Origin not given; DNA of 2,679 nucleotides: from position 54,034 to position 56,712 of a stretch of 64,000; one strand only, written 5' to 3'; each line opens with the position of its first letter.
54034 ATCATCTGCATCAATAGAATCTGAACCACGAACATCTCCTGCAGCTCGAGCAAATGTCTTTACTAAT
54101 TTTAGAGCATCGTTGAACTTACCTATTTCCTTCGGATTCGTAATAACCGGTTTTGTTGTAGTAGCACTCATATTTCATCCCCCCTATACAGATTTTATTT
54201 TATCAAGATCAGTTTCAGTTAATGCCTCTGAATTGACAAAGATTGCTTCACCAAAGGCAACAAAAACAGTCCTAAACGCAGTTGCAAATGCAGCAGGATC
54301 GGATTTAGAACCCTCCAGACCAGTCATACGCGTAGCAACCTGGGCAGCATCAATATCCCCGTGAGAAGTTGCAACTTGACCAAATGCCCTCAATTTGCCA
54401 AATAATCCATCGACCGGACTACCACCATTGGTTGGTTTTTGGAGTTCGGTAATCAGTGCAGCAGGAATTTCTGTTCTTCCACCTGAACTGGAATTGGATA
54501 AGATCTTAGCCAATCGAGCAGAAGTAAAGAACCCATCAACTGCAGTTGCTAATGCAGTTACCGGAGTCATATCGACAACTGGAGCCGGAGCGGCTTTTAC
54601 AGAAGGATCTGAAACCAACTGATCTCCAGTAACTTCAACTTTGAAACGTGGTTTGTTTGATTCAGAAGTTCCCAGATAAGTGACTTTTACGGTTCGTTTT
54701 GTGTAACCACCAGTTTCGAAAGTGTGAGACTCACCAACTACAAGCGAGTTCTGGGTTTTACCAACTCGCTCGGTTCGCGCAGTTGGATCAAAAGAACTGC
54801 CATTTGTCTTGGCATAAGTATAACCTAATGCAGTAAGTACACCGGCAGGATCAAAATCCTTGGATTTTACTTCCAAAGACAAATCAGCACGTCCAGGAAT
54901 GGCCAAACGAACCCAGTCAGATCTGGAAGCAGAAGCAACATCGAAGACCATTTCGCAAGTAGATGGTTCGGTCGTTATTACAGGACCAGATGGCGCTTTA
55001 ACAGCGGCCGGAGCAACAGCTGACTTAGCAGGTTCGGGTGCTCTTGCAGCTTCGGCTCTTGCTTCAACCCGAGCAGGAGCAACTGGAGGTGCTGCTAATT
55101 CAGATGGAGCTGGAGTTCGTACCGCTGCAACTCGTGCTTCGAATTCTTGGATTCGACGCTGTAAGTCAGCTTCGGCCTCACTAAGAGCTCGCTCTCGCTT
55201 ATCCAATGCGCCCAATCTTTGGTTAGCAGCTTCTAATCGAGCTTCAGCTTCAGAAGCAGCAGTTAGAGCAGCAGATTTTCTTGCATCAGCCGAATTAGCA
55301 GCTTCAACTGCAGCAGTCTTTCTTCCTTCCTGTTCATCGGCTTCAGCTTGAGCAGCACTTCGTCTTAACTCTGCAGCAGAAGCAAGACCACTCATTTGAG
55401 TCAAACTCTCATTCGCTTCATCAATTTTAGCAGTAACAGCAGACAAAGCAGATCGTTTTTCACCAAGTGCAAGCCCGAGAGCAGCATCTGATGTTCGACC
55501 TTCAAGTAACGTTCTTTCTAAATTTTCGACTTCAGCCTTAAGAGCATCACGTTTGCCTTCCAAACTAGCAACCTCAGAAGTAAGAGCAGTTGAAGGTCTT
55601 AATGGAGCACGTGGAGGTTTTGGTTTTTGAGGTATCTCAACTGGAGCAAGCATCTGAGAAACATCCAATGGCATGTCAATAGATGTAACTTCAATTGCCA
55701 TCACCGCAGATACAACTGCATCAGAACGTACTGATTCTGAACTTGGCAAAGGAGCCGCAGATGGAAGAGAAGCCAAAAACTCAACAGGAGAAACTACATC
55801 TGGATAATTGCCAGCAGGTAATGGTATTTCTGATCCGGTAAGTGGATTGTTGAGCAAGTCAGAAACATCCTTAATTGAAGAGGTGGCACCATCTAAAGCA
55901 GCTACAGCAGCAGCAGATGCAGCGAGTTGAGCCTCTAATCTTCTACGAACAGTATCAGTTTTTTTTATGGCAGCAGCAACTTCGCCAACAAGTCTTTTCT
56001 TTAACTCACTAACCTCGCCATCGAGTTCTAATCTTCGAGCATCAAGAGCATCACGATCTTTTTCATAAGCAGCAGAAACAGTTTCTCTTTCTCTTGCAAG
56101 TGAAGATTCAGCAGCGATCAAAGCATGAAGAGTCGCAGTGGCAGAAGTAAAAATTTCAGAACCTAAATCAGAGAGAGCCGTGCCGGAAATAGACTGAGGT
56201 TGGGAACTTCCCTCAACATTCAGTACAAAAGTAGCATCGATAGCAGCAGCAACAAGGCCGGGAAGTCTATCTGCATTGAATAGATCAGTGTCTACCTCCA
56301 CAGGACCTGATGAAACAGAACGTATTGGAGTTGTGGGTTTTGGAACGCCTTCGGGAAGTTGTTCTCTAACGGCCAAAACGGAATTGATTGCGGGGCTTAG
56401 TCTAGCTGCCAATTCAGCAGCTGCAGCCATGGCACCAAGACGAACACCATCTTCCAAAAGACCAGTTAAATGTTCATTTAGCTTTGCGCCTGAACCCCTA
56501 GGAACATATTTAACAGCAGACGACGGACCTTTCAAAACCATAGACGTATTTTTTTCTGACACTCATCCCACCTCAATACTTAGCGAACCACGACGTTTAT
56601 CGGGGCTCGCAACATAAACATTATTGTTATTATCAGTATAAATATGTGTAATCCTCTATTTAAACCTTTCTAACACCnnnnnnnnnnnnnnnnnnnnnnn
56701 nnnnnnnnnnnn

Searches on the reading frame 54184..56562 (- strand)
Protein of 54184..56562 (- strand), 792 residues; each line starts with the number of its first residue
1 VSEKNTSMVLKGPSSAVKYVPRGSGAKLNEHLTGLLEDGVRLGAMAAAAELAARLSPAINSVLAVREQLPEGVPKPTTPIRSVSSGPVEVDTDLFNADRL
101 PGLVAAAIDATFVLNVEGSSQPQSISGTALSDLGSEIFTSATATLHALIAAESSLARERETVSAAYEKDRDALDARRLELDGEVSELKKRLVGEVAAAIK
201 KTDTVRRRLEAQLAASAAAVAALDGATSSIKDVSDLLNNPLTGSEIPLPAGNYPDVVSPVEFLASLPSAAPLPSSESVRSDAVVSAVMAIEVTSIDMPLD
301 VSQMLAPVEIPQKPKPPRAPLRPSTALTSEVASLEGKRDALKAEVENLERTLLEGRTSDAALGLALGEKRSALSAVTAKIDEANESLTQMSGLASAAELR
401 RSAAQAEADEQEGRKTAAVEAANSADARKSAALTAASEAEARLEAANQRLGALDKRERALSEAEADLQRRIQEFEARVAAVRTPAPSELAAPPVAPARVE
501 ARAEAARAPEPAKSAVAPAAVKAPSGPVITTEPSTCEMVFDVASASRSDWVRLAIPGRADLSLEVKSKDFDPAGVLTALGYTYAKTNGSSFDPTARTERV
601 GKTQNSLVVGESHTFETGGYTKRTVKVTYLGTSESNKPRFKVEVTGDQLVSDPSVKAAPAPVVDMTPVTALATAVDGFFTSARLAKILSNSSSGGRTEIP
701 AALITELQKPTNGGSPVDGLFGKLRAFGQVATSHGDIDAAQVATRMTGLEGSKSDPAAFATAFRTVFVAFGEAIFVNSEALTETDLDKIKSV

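Call 5: search_protein_families(library=pfam, proteins=[window:54184-56562:-], max_evalue=0.01)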
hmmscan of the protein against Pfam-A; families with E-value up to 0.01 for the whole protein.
window:54184-56562:- (792 aa): 1 family
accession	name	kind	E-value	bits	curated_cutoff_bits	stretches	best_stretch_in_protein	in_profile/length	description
PF14389.11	Lzipper-MIP1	-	0.0079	17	32.2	0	336-382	4-51/84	Leucine-zipper of ternary complex factor MIP1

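Call 6: search_protein_families(library=phrogs, proteins=[window:54184-56562:-], max_evalue=0.01)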
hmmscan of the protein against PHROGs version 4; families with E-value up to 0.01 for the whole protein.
window:54184-56562:- (792 aa): 2 families
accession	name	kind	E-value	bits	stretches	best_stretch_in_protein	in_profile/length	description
phrog_77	-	DNA, RNA and nucleotide metabolism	0.0011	18.6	1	179-480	460-703/967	SbcC-like subunit of palindrome specific endonuclease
phrog_29204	-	unknown function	0.006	17.8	1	174-238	31-91/108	-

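Call 7: search_protein_families(library=padloc, proteins=[window:54184-56562:-], max_evalue=0.1)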
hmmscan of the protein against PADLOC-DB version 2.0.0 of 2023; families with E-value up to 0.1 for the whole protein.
window:54184-56562:- (792 aa): 4 families
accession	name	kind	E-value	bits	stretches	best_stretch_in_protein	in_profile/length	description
PDLC03859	LmuB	-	0.00084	16.6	1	161-474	269-482/611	-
PDLC00553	JetC2|JetC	-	0.069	9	0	141-230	943-1034/1361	DUF3584 domain; MukB-like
PDLC03861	LmuB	-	0.088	8.7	1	367-480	555-667/1213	-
PDLC00519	JetC1|JetC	-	0.097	8.8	1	365-478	624-740/1097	DUF3584 domain; MukB-like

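Call 8: search_protein_families(library=ncbifam, proteins=[window:54184-56562:-], max_evalue=0.1)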
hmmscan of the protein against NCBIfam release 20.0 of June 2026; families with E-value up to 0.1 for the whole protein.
window:54184-56562:- (792 aa): 6 families
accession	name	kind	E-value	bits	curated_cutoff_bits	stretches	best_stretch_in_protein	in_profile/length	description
TIGR02168.1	SMC_prok_B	equivalog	1.1e-05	23.4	567.35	1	327-481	342-496/1181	chromosome segregation protein SMC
TIGR02169.1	SMC_prok_A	equivalog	0.0001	20.2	729.4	1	333-480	355-901/1165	chromosome segregation protein SMC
NF045487.1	ASRP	equivalog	0.00086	18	300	1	326-483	321-474/593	archaea-specific SMC-related protein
NF033930.1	pneumo_PspA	exception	0.0064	15.2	850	1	327-519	204-399/659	pneumococcal surface protein A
NF038218.1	IcmG_DotF_IVB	equivalog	0.068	12.8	200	0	304-403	99-198/266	type IVB secretion system protein IcmG/DotF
NF002244.0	PRK01156.1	equivalog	0.071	11.1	847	0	327-479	421-575/895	DNA double-strand break repair ATPase Rad50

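Call 66: search_solved_structures(query=window:54184-56562:-, max_evalue=1)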
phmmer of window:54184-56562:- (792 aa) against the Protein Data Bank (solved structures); distinct sequences matched with E-value up to 1: 1.
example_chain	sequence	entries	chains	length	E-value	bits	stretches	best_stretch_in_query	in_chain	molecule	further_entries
5app_A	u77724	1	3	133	0.61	11.8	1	376-482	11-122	General control protein GCN4,GENERAL CONTROL PROTEIN GCN4, OUTER MEMBRANE PROTEIN 100,Gene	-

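Call 82: find_related_loci(query=window:54184-56562:-, collection=viral_contigs, flank=8000)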
Query window:54184-56562:- (792 aa) in viral_contigs; peptide patterns used: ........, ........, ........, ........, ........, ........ (x = any residue, [..] = any of these).
36 stretches matched a pattern, but none encodes a relative of the query by tblastn (E <= 1e-3).

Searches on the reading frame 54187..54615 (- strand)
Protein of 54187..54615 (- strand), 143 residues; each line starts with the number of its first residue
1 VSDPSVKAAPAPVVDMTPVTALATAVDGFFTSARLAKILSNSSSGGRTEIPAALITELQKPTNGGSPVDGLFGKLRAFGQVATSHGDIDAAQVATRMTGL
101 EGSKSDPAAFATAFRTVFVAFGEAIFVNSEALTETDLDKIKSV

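Call 91: search_protein_families(library=pfam, proteins=[window:54187-54615:-], max_evalue=10)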
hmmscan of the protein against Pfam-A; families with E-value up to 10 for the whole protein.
window:54187-54615:- (143 aa): 1 family
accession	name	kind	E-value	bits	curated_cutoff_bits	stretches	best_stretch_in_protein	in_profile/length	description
PF17271.8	Usher_TcfC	-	0.082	12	25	1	85-138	351-407/429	TcfC Usher-like barrel domain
